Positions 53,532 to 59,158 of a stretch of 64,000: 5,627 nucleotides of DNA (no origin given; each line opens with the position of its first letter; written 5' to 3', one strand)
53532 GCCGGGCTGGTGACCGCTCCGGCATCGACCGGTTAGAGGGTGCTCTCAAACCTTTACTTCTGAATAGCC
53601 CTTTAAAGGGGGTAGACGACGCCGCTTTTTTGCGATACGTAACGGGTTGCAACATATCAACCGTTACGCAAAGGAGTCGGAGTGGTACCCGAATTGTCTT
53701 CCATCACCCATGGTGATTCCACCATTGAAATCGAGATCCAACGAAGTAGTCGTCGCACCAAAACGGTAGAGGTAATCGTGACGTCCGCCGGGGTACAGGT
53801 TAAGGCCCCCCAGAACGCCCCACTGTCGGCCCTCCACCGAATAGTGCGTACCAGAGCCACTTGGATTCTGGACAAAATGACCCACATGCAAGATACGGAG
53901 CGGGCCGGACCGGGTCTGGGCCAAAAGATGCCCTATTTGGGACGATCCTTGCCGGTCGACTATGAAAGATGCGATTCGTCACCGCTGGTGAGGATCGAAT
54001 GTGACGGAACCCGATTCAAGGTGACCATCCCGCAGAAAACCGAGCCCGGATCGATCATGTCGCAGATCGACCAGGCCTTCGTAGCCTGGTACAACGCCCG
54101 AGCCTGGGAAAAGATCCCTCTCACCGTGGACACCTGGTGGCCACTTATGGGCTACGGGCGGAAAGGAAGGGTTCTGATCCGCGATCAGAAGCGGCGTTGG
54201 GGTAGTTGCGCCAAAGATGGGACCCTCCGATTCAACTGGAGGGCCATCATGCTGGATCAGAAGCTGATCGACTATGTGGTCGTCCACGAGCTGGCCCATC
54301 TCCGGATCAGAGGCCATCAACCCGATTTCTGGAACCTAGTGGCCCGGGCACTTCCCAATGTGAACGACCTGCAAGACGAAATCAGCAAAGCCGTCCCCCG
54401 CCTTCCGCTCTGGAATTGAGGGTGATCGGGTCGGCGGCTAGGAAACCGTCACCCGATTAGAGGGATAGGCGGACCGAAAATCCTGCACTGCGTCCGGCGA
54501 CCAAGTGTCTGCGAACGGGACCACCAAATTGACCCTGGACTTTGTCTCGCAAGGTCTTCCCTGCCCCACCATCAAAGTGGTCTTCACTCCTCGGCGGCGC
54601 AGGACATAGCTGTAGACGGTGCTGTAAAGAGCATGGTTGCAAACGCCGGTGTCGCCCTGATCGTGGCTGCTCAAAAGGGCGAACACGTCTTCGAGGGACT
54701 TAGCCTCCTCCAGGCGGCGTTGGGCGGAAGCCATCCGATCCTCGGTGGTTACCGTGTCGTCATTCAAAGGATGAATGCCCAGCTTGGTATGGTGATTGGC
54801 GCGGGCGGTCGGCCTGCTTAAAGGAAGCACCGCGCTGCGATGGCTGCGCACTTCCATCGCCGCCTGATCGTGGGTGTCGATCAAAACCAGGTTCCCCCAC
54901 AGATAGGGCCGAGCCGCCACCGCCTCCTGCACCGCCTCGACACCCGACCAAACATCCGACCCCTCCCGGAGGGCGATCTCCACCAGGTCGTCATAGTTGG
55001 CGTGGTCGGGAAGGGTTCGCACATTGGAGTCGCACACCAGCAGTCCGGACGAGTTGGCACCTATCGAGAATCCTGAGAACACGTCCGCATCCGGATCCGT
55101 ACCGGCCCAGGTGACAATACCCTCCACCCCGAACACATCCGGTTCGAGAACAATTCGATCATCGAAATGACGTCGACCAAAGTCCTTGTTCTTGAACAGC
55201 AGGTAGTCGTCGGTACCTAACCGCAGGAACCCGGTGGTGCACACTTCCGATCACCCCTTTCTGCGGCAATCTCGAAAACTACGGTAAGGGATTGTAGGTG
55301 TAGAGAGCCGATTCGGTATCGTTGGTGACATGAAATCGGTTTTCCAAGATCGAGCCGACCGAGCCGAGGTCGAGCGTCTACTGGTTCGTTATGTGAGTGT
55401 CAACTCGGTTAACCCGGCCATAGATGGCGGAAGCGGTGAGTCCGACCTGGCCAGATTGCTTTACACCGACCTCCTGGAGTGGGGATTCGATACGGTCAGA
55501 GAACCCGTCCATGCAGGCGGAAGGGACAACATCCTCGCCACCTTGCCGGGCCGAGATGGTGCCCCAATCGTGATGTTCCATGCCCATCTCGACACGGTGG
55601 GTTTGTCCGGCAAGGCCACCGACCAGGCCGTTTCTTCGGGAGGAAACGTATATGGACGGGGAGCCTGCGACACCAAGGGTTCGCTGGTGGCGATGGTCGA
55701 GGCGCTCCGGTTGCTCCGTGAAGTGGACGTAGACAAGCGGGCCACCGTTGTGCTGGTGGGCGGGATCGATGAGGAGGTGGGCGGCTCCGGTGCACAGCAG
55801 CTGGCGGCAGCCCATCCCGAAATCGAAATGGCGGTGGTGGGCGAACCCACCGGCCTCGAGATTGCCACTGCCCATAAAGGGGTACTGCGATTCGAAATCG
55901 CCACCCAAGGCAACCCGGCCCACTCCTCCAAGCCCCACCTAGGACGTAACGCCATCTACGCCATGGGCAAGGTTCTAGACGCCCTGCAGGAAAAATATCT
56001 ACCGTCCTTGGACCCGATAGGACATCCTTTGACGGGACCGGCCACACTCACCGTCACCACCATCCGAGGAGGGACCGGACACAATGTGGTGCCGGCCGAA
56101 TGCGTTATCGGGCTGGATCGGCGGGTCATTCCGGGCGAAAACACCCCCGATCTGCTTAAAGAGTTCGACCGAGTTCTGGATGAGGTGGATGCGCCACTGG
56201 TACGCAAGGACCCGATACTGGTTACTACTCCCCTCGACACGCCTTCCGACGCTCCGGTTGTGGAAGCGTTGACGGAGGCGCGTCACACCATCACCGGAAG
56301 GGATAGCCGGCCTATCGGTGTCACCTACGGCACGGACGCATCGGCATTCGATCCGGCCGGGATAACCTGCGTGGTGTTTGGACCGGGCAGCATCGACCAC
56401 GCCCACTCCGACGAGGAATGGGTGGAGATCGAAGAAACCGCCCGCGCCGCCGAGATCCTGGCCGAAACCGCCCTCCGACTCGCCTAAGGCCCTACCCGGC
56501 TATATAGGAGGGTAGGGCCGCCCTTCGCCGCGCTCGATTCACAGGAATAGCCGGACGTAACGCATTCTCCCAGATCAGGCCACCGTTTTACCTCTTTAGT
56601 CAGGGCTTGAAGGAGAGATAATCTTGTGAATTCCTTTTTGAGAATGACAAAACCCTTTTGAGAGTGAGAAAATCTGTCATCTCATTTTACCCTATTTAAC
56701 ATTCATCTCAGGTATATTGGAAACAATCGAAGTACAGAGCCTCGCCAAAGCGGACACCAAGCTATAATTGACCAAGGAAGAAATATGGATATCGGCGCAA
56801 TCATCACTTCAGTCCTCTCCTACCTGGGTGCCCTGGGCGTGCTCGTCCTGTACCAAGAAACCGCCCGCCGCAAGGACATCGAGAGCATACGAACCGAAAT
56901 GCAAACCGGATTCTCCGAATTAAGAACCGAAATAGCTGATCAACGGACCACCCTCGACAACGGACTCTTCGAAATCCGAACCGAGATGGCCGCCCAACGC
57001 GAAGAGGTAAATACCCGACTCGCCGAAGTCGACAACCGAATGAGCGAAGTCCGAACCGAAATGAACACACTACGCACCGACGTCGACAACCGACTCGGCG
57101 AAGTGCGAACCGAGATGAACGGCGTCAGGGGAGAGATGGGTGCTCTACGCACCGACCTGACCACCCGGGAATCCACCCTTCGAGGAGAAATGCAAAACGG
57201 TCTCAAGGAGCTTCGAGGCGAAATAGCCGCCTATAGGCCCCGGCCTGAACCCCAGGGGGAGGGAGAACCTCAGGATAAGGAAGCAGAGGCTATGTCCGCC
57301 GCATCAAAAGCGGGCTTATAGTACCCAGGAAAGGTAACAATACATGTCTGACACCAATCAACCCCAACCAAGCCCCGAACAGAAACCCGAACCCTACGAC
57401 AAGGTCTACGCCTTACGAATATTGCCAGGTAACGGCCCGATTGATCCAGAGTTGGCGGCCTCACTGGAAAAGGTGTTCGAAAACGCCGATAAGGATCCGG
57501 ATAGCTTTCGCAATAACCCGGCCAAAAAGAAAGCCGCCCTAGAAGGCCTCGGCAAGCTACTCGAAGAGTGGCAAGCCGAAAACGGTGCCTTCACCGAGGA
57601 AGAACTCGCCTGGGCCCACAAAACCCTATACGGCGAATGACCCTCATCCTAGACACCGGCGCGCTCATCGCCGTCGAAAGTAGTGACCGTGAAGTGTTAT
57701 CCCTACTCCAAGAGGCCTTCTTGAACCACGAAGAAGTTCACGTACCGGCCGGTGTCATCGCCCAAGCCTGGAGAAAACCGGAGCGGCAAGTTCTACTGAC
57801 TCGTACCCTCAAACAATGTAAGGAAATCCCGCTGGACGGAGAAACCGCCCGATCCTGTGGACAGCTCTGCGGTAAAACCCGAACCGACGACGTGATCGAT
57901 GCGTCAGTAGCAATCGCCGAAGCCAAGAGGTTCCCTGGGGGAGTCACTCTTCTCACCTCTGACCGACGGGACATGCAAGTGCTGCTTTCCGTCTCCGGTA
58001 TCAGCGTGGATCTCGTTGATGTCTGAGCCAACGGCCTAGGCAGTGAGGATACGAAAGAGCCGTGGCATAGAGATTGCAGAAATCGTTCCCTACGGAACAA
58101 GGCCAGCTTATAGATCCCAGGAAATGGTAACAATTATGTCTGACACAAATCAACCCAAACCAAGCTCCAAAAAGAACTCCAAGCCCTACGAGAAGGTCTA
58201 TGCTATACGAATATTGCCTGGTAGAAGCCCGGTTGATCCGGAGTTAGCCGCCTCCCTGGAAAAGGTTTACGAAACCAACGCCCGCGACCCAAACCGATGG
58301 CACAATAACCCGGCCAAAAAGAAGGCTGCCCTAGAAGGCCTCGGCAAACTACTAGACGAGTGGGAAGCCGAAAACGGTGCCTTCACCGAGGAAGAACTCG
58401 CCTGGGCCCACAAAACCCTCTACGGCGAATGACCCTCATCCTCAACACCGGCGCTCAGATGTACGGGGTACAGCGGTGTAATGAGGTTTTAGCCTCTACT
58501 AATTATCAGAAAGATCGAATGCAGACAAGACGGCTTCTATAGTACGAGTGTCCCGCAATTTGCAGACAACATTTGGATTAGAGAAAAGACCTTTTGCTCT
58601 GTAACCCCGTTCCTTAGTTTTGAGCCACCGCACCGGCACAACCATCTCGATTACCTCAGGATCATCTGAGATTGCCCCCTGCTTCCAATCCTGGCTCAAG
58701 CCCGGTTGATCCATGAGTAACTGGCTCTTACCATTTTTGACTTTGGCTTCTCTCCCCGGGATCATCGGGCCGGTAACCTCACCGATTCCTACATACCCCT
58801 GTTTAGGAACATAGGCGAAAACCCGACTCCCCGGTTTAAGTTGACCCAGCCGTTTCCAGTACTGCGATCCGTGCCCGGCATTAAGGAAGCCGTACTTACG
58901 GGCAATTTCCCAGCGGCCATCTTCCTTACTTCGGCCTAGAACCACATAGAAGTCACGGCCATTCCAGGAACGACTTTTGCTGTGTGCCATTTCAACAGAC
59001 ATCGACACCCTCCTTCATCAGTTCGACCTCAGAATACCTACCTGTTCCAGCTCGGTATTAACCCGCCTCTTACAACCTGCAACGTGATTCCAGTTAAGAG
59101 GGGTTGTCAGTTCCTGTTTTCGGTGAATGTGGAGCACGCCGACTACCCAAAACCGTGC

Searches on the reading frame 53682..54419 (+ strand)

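Call 3: search_protein_families(library=pfam, proteins=[window:53682-54419:+], max_evalue=0.01)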
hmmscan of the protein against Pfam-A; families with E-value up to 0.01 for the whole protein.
window:53682-54419:+ (245 aa): 1 family
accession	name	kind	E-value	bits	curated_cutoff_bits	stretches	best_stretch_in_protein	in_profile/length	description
PF01863.23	YgjP-like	-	5.6e-44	151.1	26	1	28-234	2-204/207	YgjP-like, metallopeptidase domain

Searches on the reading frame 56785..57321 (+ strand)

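Call 3: search_protein_families(library=pfam, proteins=[window:56785-57321:+], max_evalue=0.01)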
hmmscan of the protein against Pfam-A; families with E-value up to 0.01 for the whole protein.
window:56785-57321:+ (178 aa): 18 families
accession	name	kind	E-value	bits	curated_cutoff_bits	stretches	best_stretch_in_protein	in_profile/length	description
PF10805.13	DUF2730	-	3e-06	27.7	24.9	1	71-127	31-88/102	Protein of unknown function (DUF2730)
PF04513.17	Baculo_PEP_C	-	3.1e-05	24.5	38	1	45-132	31-108/140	Baculovirus polyhedron envelope protein, PEP, C terminus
PF07798.16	CCDC90-like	-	4.2e-05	23.9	33.5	1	7-111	23-128/175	Coiled-coil domain-containing protein 90-like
PF01442.23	Apolipoprotein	-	9.7e-05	22.6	90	1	39-151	9-123/190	Apolipoprotein A1/A4/E domain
PF11598.13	COMP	-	0.00014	22.6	23.9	0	104-123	17-36/45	Cartilage oligomeric matrix protein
PF16515.11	HIP1_clath_bdg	-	0.00033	21.4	28.8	0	80-139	23-82/99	Clathrin-binding domain of Huntingtin-interacting protein 1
PF03915.18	AIP3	-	0.00046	19.9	31.6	1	19-145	66-197/406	Actin interacting protein 3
PF25541.1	TBCA_PH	-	0.00071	19.7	27.8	1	33-104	43-112/139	PH domain-containing proteins, TBCA domain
PF07889.17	DUF1664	-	0.00073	20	34.6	1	49-131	38-116/124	Protein of unknown function (DUF1664)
PF10498.14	IFT57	-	0.0009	18.7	40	0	92-145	226-279/360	Intra-flagellar transport protein 57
PF00038.26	Filament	-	0.0021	18.2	40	1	38-112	207-280/313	Intermediate filament protein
PF07926.17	TPR_MLP1_2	-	0.003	18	36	0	27-96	54-122/129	TPR/MLP1/MLP2-like protein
PF05757.16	PsbQ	-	0.0035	17.9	26.9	0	77-147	98-166/204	Oxygen evolving enhancer protein 3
PF15294.11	Leu_zip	-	0.0064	16.5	28.2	1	24-136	133-246/275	Leucine zipper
PF05377.16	FlaC_arch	-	0.0067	17.2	27.8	0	99-129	4-34/55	Flagella accessory protein C (FlaC)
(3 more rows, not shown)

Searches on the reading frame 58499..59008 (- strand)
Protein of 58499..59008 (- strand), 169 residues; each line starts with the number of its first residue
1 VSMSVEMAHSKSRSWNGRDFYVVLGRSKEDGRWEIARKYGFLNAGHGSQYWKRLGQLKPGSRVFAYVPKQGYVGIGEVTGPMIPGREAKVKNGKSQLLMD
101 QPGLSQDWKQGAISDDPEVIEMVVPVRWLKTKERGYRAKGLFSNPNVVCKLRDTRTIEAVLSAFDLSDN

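Call 3: search_protein_families(library=pfam, proteins=[window:58499-59008:-], max_evalue=0.01)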
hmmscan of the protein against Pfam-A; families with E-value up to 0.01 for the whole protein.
window:58499-59008:- (169 aa): 0 families

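Call 4: search_protein_families(library=padloc, proteins=[window:58499-59008:-], max_evalue=0.01)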
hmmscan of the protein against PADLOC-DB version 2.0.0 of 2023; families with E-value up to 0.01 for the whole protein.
window:58499-59008:- (169 aa): 2 families
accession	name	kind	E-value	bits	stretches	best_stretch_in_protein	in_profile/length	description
PDLC04916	PDC-S11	-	1.5e-45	153.8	1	7-166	197-356/358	-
PDLC04915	PDC-S11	-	6.5e-34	115.8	1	10-166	217-373/379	-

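Call 5: search_protein_families(library=ncbifam, proteins=[window:58499-59008:-], max_evalue=0.01)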
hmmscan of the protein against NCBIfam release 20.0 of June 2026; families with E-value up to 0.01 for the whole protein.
window:58499-59008:- (169 aa): 0 families

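Call 55: search_protein_families(library=pfam, proteins=[window:58499-59008:-], max_evalue=10)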
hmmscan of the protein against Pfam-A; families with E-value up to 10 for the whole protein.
window:58499-59008:- (169 aa): 0 families

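Call 56: search_solved_structures(query=window:58502-59008:-, max_evalue=10, show_alignments=1)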
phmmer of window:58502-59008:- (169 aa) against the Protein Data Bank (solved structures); distinct sequences matched with E-value up to 10: 1.
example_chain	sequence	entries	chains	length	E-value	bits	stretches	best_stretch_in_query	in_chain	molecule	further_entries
5iww_D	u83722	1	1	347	1.3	11.9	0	52-77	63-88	PLS9-PPR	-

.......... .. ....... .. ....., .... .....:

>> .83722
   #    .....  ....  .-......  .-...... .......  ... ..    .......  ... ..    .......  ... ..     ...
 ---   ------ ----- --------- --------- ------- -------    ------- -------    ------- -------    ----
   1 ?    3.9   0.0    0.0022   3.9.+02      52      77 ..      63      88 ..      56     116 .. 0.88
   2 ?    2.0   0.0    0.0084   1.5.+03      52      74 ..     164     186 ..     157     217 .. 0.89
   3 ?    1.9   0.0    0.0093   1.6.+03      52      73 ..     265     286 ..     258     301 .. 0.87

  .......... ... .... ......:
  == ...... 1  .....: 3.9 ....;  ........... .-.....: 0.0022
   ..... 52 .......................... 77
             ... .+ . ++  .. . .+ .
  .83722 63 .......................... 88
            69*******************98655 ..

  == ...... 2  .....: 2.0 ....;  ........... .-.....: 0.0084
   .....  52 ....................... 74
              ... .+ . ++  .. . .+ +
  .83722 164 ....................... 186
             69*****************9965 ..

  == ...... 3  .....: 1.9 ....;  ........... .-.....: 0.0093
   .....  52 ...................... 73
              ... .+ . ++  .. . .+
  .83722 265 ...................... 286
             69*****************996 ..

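Call 66: search_dna_similar(query=window:58502-59008:-, collection=plasmids, mode=protein, max_rows=15, max_evalue=0.001)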
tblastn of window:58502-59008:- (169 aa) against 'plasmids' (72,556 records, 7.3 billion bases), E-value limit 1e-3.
Records with a match: 45; places in all: 45; records where one place covers at least 80% of the query: 44.
Best place of each record, by identity: <60% 45.
By first word of the organism name: Providencia 20; Klebsiella 6; Proteus 4; Kocuria 2; Halalkalicoccus 1; Deinococcus 1; Rhodococcus 1; Raoultella 1; Morganella 1; halophilic 1; and 7 more.
By predicted mobility (MOB-suite, as given by PLSDB): conjugative 31; non-mobilizable 7; mobilizable 7.
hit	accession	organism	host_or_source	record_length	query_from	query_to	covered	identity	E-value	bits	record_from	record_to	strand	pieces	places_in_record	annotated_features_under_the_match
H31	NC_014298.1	Halalkalicoccus jeotgali B3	-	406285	10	166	93%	38.8%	8e-25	106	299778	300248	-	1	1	endonuclease NucS domain-containing protein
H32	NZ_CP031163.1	Deinococcus wulumuqiensis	cell culture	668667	10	164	92%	38.9%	1e-25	108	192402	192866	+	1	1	endonuclease NucS domain-containing protein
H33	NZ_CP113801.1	Rhodococcus pyridinivorans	sediment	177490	8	164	93%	37.9%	5e-18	87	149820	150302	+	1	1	hypothetical protein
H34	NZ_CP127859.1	Kocuria rosea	single cell culture,deep sea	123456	9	169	95%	36.9%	1e-24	105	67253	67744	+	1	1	endonuclease NucS domain-containing protein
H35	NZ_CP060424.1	Klebsiella pneumoniae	Homo sapiens,blood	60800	10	164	92%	37.6%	5e-19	90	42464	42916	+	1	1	DUF91 domain-containing protein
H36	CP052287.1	Klebsiella pneumoniae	Homo sapiens,blood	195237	10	164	92%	37.6%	5e-19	90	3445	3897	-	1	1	DUF91 domain-containing protein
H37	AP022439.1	Raoultella planticola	-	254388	10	164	92%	37.6%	5e-19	90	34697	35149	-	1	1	hypothetical protein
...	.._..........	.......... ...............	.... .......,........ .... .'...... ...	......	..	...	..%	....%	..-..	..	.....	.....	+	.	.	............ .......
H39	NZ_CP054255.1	Klebsiella variicola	single cell,soil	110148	10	164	92%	36.9%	2e-18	89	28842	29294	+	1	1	DUF91 domain-containing protein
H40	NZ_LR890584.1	Klebsiella pneumoniae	Homo sapiens,blood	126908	10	164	92%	36.9%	2e-18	89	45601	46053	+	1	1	DUF91 domain-containing protein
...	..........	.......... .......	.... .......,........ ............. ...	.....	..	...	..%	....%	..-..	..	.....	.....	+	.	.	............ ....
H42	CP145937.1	Providencia rettgeri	Homo sapiens,urine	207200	10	162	91%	36.8%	4e-16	82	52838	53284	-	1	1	none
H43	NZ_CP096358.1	Providencia sp. PROV050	Clinical or host-associated ...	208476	10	162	91%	36.8%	4e-16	82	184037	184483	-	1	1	hypothetical protein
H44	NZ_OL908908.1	Providencia rettgeri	-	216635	10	162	91%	36.8%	4e-16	82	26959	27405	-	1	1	hypothetical protein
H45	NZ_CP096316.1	Providencia sp. PROV162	Clinical or host-associated ...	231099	10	162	91%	36.8%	4e-16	82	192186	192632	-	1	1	hypothetical protein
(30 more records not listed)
